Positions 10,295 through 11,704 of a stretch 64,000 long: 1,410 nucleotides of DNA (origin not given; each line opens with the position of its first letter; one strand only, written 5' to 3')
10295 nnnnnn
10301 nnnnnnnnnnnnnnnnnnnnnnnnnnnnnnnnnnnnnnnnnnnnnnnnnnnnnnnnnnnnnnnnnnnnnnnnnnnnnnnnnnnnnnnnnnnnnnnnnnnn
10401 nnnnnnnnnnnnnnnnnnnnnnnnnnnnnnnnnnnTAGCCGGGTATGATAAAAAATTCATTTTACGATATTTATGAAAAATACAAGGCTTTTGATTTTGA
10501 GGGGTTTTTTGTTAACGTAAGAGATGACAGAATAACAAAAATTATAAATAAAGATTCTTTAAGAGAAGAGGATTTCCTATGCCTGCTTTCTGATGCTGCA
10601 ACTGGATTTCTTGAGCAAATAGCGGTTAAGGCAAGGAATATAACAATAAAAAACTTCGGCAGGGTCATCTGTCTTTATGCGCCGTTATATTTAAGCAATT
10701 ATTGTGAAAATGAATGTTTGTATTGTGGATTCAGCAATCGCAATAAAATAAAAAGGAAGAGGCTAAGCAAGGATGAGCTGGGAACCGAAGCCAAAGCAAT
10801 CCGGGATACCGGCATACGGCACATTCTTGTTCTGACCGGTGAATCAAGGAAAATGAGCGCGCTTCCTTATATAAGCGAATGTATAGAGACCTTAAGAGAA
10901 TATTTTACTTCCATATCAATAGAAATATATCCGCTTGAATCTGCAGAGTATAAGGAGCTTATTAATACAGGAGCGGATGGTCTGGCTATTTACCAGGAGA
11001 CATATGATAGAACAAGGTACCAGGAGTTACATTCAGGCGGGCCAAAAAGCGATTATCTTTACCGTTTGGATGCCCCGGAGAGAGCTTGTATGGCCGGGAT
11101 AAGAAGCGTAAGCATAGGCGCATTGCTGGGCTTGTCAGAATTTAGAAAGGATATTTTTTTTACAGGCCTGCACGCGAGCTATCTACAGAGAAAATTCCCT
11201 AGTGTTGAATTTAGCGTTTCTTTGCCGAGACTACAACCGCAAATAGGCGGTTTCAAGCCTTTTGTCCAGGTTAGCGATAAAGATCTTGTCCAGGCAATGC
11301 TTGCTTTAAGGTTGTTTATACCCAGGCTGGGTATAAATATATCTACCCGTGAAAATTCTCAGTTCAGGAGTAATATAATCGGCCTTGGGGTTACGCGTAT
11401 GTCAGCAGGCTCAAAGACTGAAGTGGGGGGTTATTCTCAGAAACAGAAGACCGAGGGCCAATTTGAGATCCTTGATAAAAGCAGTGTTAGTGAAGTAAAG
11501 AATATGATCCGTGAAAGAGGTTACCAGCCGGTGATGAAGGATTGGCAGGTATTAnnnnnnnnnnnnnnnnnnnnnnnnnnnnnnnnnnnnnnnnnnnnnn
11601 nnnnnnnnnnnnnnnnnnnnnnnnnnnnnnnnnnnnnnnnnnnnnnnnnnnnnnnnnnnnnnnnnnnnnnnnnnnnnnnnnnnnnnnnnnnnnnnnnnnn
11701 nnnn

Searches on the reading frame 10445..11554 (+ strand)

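Call 23: search_protein_families(library=pfam, proteins=[window:10445-11554:+], max_evalue=0.001)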
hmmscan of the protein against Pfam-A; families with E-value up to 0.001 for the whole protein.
window:10445-11554:+ (370 aa): 2 families
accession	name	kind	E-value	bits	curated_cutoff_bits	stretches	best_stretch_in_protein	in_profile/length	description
PF06968.18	BATS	-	4e-16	59.4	22.2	1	259-361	1-88/88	Biotin and Thiamin Synthesis associated domain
PF04055.27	Radical_SAM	-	1.3e-10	42.1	29.5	1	83-236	3-158/166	Radical SAM superfamily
